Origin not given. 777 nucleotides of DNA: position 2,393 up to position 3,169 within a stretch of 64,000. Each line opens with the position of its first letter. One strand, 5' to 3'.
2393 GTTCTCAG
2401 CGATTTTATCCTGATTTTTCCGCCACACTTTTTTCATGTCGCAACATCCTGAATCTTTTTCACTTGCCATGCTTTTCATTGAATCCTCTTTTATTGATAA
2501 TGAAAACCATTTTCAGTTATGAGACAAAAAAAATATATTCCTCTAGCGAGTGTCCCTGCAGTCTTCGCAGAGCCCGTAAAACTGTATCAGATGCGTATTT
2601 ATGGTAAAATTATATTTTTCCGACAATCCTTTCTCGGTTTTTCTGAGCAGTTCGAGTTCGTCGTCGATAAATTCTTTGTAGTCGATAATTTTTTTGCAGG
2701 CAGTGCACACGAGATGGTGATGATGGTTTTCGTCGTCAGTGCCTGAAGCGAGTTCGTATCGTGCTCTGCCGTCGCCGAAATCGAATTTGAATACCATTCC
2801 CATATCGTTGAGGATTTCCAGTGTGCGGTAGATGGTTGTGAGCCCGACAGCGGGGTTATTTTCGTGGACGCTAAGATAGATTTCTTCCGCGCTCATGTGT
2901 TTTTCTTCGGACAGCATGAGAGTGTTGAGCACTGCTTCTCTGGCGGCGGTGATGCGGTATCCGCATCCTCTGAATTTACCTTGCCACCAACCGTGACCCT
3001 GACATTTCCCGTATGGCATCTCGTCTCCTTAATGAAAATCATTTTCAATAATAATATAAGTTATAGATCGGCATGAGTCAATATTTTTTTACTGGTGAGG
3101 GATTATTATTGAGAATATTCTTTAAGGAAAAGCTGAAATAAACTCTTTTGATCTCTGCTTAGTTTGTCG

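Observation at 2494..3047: Candidate Fur regulon: near-identical 7-1-7 palindromes upstream of fur, the methyltransferase-mrp operon and DUF5320/NifB-like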

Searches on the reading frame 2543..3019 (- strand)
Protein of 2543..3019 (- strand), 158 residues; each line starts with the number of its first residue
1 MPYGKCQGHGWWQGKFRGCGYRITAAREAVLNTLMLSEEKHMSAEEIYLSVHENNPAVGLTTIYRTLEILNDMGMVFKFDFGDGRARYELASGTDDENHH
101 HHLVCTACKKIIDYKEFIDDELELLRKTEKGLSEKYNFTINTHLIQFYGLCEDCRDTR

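Call 8: search_protein_families(library=pfam, proteins=[window:2543-3019:-], max_evalue=0.01)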
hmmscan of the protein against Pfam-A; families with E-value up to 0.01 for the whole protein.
window:2543-3019:- (158 aa): 1 family
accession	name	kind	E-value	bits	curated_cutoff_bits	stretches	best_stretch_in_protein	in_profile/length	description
PF01475.25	FUR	-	5e-31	107.8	23.1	1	20-148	3-121/121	Ferric uptake regulator family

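Call 9: search_protein_families(library=ncbifam, proteins=[window:2543-3019:-], max_evalue=0.01)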
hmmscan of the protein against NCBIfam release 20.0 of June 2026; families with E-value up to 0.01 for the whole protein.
window:2543-3019:- (158 aa): 10 families
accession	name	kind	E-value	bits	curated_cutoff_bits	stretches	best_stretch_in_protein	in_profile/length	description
NF051892.1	TransRegFurBacil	equivalog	4.5e-40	137.1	220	1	16-156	12-145/149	ferric iron uptake transcriptional regulator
NF006999.0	PRK09462.1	equivalog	1e-24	86.8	146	1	17-155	9-139/148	ferric iron uptake transcriptional regulator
NF052545.1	TransRegPerRClab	equivalog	1.5e-23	83.3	180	1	16-157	8-137/138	transcriptional regulator PerR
NF051891.1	TransRegFurHelico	equivalog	2.8e-18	66.2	200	1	22-156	24-147/148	ferric iron uptake transcriptional regulator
NF047406.1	TransRegPerRTherm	equivalog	1.8e-17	63.8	200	1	22-157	5-128/130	manganese-dependent transcriptional regulator PerR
NF045678.1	TransRegIrrA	equivalog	5.5e-10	39.3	150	1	15-113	12-105/138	iron response transcriptional regulator IrrA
NF045677.1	FeRespRegIrr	equivalog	1.6e-09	38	170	1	16-114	4-97/127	Fur family transcriptional regulator Irr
NF008646.0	PRK11639.1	equivalog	2.1e-09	37.3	167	1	21-156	22-148/171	zinc uptake transcriptional repressor Zur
NF047462.1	FUR_perox_PerRA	exception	1e-08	35.7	200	1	20-135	16-121/142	peroxide-responsive transcriptional repressor PerRA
NF047461.1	FUR_perox_PerRB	exception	0.00044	20.2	250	1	33-101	37-102/143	peroxide-responsive transcriptional repressor PerRB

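Call 13: find_homologous_proteins(query=window:2543-3019:-)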
Query window:2543-3019:- (158 aa): 1725 proteins with E <= 0.001 among 1741 candidates; the best 120 are listed.
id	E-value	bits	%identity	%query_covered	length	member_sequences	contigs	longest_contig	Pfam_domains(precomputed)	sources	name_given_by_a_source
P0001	2.1e-106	371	100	100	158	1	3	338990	PF01475.26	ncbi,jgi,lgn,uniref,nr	ncbi:MAG: transcriptional repressor [Candidatus Auribacterota bacterium]|jgi:Fur family ferric uptak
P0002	6.0e-72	259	70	97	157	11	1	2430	PF01475.26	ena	-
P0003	9.7e-72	258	67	98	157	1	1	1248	PF01475.26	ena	-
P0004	9.3e-71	255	67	100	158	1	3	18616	PF01475.26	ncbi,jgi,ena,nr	ncbi:MAG TPA: Fur family transcriptional regulator [bacterium]|nr:Fur family transcriptional regulat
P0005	1.2e-70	255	65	99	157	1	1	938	PF01475.26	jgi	jgi:Fur family ferric uptake transcriptional regulator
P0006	2.0e-70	254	70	98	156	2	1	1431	PF01475.26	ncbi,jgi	jgi:Fur family ferric uptake transcriptional regulator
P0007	2.6e-70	253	65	100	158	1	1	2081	PF01475.26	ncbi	-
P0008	5.1e-70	252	66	97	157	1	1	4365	PF01475.26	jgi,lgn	jgi:Fur family ferric uptake transcriptional regulator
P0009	8.8e-70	252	65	100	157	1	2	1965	PF01475.26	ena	-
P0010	1.7e-69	251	70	92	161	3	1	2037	PF01475.26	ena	-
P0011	1.7e-69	251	68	97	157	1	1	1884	PF01475.26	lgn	-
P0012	1.8e-69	251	68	100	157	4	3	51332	PF01475.26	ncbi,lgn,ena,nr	ncbi:MAG: transcriptional repressor [Candidatus Omnitrophica bacterium]|nr:transcriptional repressor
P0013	2.7e-69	250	66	97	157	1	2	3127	PF01475.26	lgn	-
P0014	3.5e-69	250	67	97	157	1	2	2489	PF01475.26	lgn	-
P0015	3.5e-69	250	66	100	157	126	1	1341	PF01475.26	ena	-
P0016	3.8e-69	250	66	98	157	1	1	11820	PF01475.26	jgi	jgi:Fur family ferric uptake transcriptional regulator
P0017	4.5e-69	249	67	97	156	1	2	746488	PF01475.26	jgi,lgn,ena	-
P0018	5.2e-69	249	63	100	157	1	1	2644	PF01475.26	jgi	jgi:Fur family ferric uptake transcriptional regulator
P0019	6.9e-69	249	65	100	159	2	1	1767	PF01475.26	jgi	jgi:Fur family ferric uptake transcriptional regulator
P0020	7.7e-69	249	65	98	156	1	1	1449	PF01475.26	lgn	-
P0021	1.1e-68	248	66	99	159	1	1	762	PF01475.26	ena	-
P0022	1.2e-68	248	65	100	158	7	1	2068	PF01475.26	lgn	-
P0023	1.3e-68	248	66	98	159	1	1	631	PF01475.26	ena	-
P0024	1.3e-68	248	63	98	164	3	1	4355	PF01475.26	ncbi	-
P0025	1.7e-68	248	65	100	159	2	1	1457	PF01475.26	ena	-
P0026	1.9e-68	247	68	98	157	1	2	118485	PF01475.26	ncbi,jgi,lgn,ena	-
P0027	1.9e-68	247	66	100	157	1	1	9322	PF01475.26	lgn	-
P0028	2.2e-68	247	67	97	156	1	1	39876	PF01475.26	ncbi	-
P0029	2.5e-68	247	67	96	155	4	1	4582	PF01475.26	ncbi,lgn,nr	ncbi:MAG: transcriptional repressor [Candidatus Aureabacteria bacterium]|nr:transcriptional represso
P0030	2.7e-68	247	67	97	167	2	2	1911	PF01475.26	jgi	jgi:Fur family ferric uptake transcriptional regulator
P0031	3.0e-68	247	66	100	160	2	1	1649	PF01475.26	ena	-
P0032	3.2e-68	247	64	97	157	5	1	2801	PF01475.26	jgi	jgi:Fur family ferric uptake transcriptional regulator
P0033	3.3e-68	247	66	97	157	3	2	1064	PF01475.26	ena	-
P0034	5.8e-68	246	64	99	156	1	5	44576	PF01475.26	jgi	jgi:Fur family transcriptional regulator, ferric uptake regulator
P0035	6.1e-68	246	61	100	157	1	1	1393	PF01475.26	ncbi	-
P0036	6.6e-68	246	67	95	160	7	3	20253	PF01475.26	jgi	-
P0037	7.2e-68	245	65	97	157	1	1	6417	PF01475.26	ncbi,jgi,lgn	ncbi:MAG: Fur family transcriptional regulator [Candidatus Omnitrophota bacterium]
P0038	8.6e-68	245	67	97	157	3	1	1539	PF01475.26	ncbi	-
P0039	1.2e-67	245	65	98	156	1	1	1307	PF01475.26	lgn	-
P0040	1.4e-67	245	64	100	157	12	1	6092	PF01475.26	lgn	-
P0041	1.5e-67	244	63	97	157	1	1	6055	PF01475.26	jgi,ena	-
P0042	1.5e-67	244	65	99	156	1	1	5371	PF01475.26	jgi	jgi:Fur family transcriptional regulator, ferric uptake regulator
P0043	1.8e-67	244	66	96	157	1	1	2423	PF01475.26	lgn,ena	-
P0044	1.9e-67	244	62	100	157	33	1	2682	PF01475.26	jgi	-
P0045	2.0e-67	244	65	97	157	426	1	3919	PF01475.26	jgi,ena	jgi:Fur family ferric uptake transcriptional regulator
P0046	2.0e-67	244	66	97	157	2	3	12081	PF01475.26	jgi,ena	-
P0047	2.4e-67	244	66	97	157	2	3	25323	PF01475.26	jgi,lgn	-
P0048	2.5e-67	244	64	97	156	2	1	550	PF01475.26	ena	-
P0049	3.0e-67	243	66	98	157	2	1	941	PF01475.26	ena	-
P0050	3.1e-67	243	66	98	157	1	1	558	PF01475.26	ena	-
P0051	3.3e-67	243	62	100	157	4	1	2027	PF01475.26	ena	-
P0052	3.5e-67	243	66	98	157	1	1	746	PF01475.26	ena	-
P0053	4.0e-67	243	63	98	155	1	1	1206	PF01475.26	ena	-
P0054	5.3e-67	243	65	97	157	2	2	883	PF01475.26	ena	-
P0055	6.3e-67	242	67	91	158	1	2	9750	PF01475.26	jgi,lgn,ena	-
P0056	6.4e-67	242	67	97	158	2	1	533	PF01475.26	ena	-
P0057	7.2e-67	242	66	98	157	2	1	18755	PF01475.26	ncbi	-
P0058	8.1e-67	242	66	94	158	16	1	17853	PF01475.26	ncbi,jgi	ncbi:MAG: Fur family transcriptional regulator [Candidatus Omnitrophota bacterium]|jgi:Fur family fe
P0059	8.6e-67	242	66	96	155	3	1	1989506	PF01475.26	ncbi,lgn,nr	ncbi:transcriptional repressor [bacterium]|nr:transcriptional repressor [bacterium]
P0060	9.3e-67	242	62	97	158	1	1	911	PF01475.26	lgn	-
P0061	1.0e-66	242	67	97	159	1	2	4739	PF01475.26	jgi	-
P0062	1.2e-66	241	65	98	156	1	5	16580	PF01475.26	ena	-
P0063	1.2e-66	241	66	95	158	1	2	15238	PF01475.26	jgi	jgi:Fur family ferric uptake transcriptional regulator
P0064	1.3e-66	241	66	95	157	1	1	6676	PF01475.26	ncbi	ncbi:MAG: Fur family transcriptional regulator [Candidatus Omnitrophota bacterium]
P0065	1.3e-66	241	64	97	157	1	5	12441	PF01475.26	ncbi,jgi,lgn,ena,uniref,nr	ncbi:MAG: ferric uptake regulation protein [bacterium (Candidatus Ratteibacteria) CG23_combo_of_CG06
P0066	1.5e-66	241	64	97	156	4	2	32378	PF01475.26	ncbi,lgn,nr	ncbi:MAG: Fur family transcriptional regulator [Candidatus Omnitrophica bacterium]|nr:Fur family tra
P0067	1.7e-66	241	63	100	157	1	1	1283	PF01475.26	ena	-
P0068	1.9e-66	241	65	98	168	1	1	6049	PF01475.26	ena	-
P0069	1.9e-66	241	62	97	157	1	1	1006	PF01475.26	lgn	-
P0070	2.1e-66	241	65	98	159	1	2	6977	PF01475.26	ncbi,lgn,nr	ncbi:transcriptional repressor [bacterium]|nr:transcriptional repressor [bacterium] MBU1853673.1 tra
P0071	2.3e-66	241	67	89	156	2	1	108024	PF01475.26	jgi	-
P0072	2.6e-66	240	67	97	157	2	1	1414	PF01475.26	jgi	jgi:Fur family ferric uptake transcriptional regulator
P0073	2.9e-66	240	62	100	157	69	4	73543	PF01475.26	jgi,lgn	-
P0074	3.5e-66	240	66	94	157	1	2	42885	PF01475.26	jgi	jgi:Fur family ferric uptake transcriptional regulator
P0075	3.6e-66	240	63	100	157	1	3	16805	PF01475.26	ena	-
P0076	3.6e-66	240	65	98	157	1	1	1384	PF01475.26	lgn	-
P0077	3.9e-66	240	64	98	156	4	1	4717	PF01475.26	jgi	jgi:Fur family ferric uptake transcriptional regulator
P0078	4.2e-66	240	66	98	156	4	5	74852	PF01475.26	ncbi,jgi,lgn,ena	-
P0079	4.2e-66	240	66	97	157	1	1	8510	PF01475.26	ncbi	-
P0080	4.9e-66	240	65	98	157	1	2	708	PF01475.26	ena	-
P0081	5.6e-66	239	64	98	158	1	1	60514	PF01475.26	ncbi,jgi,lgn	ncbi:MAG: transcriptional repressor [Candidatus Omnitrophota bacterium]|jgi:Fur family ferric uptake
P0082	5.7e-66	239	64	95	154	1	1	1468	PF01475.26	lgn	-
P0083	6.4e-66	239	63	98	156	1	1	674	PF01475.26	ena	-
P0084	6.5e-66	239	65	100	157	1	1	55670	PF01475.26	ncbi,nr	ncbi:MAG: transcriptional repressor [PVC group bacterium]|nr:transcriptional repressor [PVC group ba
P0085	6.8e-66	239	63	97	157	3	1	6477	PF01475.26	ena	-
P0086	7.0e-66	239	65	98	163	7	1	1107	PF01475.26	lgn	-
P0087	7.2e-66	239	64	100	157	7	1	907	PF01475.26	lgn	-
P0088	7.2e-66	239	61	98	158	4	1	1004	PF01475.26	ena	-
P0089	7.3e-66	239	63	98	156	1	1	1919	PF01475.26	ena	-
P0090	7.4e-66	239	66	98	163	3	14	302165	PF01475.26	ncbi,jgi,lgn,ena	-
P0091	7.8e-66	239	65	97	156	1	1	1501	PF01475.26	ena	-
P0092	7.9e-66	239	65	100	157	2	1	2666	PF01475.26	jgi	jgi:Fur family ferric uptake transcriptional regulator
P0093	8.1e-66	239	65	98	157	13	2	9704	PF01475.26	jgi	-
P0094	8.1e-66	239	64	97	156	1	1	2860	PF01475.26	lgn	-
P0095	8.7e-66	239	65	97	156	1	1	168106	PF01475.26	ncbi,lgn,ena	-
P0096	9.2e-66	239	63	98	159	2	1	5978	PF01475.26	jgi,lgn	-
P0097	9.2e-66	239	63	100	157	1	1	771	PF01475.26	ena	-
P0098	9.3e-66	239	66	98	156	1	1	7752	PF01475.26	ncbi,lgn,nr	ncbi:MAG: transcriptional repressor [Candidatus Omnitrophica bacterium]|nr:transcriptional repressor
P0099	9.6e-66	239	63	100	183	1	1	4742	PF01475.26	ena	-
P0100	9.8e-66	239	64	100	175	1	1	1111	PF01475.26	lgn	-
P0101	1.0e-65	238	62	98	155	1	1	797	PF01475.26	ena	-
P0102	1.1e-65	238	63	97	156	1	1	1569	PF01475.26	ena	-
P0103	1.2e-65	238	66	94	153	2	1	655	PF01475.26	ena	-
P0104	1.3e-65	238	63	100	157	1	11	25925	PF01475.26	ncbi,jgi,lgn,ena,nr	ncbi:MAG: transcriptional repressor [Candidatus Omnitrophica bacterium]|nr:transcriptional repressor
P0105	1.3e-65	238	65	97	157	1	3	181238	PF01475.26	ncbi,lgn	-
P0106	1.4e-65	238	61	97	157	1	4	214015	PF01475.26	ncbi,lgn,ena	-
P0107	1.4e-65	238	63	97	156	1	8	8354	PF01475.26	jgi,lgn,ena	-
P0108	1.4e-65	238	65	100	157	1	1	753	PF01475.26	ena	-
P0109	1.5e-65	238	65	95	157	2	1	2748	PF01475.26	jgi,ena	jgi:Fur family ferric uptake transcriptional regulator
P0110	1.5e-65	238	63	98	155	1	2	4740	PF01475.26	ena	-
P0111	1.5e-65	238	67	96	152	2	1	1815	PF01475.26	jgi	jgi:Fur family ferric uptake transcriptional regulator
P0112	1.7e-65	238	66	94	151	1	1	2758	PF01475.26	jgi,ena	-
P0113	1.8e-65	238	66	96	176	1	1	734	PF01475.26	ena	-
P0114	1.8e-65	238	64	98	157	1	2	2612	PF01475.26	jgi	jgi:Fur family transcriptional regulator, ferric uptake regulator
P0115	1.8e-65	238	64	97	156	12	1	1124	PF01475.26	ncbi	-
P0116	2.0e-65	238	63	95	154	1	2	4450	PF01475.26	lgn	-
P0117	2.1e-65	237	66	96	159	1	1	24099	PF01475.26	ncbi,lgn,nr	ncbi:MAG: transcriptional repressor [Candidatus Omnitrophica bacterium]|nr:transcriptional repressor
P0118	2.1e-65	237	63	100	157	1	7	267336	PF01475.26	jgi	-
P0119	2.3e-65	237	66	94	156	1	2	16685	PF01475.26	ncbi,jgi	-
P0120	2.5e-65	237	63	100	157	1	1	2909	PF01475.26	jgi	jgi:Fur family ferric uptake transcriptional regulator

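Call 15: find_related_loci(query=A1, collection=genome_contigs, flank=10000)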
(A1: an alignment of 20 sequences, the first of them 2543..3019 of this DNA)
Query A1 (158 aa) in genome_contigs; peptide patterns used: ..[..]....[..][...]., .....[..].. (x = any residue, [..] = any of these).
600 stretches matched a pattern (row limit reached: there are more); 591 encode a relative of the query (tblastn E <= 1e-3); the best 80 are kept; 80 distinct loci.
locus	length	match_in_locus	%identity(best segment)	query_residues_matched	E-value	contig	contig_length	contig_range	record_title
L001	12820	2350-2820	66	1-158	1e-72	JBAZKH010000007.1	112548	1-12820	MAG: Candidatus Omnitrophota bacterium isolate SO_2017_LW4_139 scaffold_539_c1_LW137-91_2017, whole genome shotgun seque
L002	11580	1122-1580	66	1-154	6e-71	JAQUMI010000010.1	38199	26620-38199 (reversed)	MAG: Candidatus Omnitrophota bacterium isolate STD1_150 NODE_2091_length_38199_cov_6.333342_Sandtown_D1, whole genome sh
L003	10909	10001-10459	66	1-154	1e-70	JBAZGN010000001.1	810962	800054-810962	MAG: Candidatus Omnitrophota bacterium isolate SO_2017_LW3_46 NODE_6_length_810962_cov_4.668257_LW162_2017, whole genome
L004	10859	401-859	64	1-154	6e-71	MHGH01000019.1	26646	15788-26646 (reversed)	MAG: Omnitrophica WOR_2 bacterium RBG_13_41_10 RBG_13_scaffold_606, whole genome shotgun sequence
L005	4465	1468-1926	66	1-154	3e-70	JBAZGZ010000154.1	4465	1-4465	MAG: Candidatus Omnitrophota bacterium isolate SO_2017_LW3_58 NODE_74946_length_4465_cov_1.041033_LW162_2017, whole geno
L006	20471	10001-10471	63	1-158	9e-70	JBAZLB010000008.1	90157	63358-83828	MAG: Candidatus Omnitrophota bacterium isolate SO_2017_LW4_158 scaffold_783_c1_LW137-91_2017, whole genome shotgun seque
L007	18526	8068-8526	66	1-154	1e-69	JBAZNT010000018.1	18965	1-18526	MAG: Candidatus Omnitrophota bacterium isolate SO_2017_LW4_77 scaffold_5746_c1_LW137-91_2017, whole genome shotgun seque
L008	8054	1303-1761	64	1-154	2e-69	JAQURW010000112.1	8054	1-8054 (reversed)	MAG: Candidatus Omnitrophota bacterium isolate STD1_82 NODE_28505_length_8054_cov_3.650561_Sandtown_D1, whole genome sho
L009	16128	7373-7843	63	1-158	4e-69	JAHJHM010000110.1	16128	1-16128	MAG: Candidatus Omnitrophota bacterium isolate Modern_marine_planktonic.mb.3 Modern_marine_plank.mb.3_k141_323776, whole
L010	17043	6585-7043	63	1-154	2e-68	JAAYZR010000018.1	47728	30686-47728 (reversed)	MAG: Candidatus Undivivens industriae isolate AS06rmzACSIP_339 508595_AS06, whole genome shotgun sequence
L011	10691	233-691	62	1-154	2e-68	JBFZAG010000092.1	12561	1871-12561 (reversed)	MAG: Candidatus Omnitrophota bacterium isolate PPR_0461 k121_5909659, whole genome shotgun sequence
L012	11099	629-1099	63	1-158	3e-68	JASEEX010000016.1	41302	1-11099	MAG: Thermodesulfovibrionales bacterium isolate Yes46-09 NODE_16_length_41302_cov_110.875991, whole genome shotgun seque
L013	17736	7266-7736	61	1-158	9e-68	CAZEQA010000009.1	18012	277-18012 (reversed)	MAG TPA_asm: uncultured Planctomycetia bacterium isolate binchicken_co34_26 genome assembly, contig: NODE_5051_length_18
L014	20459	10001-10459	64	1-154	8e-68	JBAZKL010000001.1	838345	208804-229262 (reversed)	MAG: Candidatus Omnitrophota bacterium isolate SO_2017_LW4_142 scaffold_10_c1_LW137-91_2017, whole genome shotgun sequen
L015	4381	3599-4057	62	1-154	1e-67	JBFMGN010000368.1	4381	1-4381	MAG: Spirochaetota bacterium isolate MAG298 MAG298_368, whole genome shotgun sequence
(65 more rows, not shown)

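Call 16: search_solved_structures(query=window:2543-3019:-, show_alignments=5, max_evalue=0.00001)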
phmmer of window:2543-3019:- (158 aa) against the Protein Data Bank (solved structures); distinct sequences matched with E-value up to 0.00001: 24.
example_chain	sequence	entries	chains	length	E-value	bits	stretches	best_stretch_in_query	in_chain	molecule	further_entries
9ire_A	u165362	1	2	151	6e-32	114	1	17-156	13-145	Ferric uptake regulation protein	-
6d57_A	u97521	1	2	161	1.6e-21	80.1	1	17-156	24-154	Ferric uptake regulation protein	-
4ets_A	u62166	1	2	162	1.7e-21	80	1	17-156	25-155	Ferric uptake regulation protein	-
2w57_A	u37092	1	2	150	1.5e-20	76.9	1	17-153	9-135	FERRIC UPTAKE REGULATION PROTEIN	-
8j6w_A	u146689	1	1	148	3.5e-19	72.5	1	17-156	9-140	Ferric uptake regulation protein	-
1mzb_A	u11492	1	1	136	2.9e-17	66.2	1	15-140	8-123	ferric uptake regulation protein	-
3mwm_A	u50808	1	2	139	1.8e-16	63.7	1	23-155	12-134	Putative metal uptake regulation protein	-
2fe3_A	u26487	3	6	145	1.8e-16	63.7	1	17-155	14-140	Peroxide operon regulator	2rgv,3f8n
2o03_A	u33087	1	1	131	1.8e-16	63.6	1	19-155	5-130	probable Zinc uptake regulation protein FurB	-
7vo0_G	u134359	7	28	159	3.4e-16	62.8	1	22-155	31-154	Putative metal uptake regulation protein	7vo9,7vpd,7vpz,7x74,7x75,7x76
3eyy_A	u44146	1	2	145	4.5e-16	62.4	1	12-154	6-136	Putative iron uptake regulatory protein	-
6h1c_A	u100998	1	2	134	9.8e-16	61.3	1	15-127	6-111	Ferric uptake regulation protein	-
4raz_A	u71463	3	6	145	1.7e-15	60.4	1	20-150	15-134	DNA-binding transcriptional dual regulator of siderophore biosynthesis and transport(Fur f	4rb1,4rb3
4ray_A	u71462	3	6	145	3.3e-15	59.5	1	20-150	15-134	DNA-binding transcriptional dual regulator of siderophore biosynthesis and transport(Fur f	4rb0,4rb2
5fd5_A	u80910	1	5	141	1.4e-14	57.5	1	20-150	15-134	Ferric uptake regulation protein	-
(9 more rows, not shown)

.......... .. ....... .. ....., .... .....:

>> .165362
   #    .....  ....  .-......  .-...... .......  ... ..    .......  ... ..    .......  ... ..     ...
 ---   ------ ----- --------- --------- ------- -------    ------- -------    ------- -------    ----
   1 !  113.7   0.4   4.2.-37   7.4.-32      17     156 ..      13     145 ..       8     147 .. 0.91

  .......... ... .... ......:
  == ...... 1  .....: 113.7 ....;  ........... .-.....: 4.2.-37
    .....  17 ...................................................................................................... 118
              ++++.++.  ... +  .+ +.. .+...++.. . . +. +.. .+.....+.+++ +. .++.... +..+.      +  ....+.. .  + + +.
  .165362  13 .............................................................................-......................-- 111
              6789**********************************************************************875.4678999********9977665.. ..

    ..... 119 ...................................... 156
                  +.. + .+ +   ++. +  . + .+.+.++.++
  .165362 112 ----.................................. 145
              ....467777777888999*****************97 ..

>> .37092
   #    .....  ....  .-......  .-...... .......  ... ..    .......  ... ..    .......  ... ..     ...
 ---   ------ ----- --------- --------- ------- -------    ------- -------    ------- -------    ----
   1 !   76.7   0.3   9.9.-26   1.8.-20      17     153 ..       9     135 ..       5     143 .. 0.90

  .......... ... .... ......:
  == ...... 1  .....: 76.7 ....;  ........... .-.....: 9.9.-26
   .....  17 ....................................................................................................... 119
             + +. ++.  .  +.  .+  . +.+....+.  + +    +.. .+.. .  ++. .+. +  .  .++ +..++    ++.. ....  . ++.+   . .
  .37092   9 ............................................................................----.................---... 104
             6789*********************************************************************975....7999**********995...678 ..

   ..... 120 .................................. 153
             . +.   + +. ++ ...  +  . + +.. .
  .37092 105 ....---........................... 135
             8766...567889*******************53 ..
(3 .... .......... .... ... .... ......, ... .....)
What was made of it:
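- The closest structure and model are of Bacillus-type Fur (calls 9, 16). PerR models score lower than Fur models: 83 against 137 bits (call 9), and BsPerR 64 bits against Fur 114 bits (call 16).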
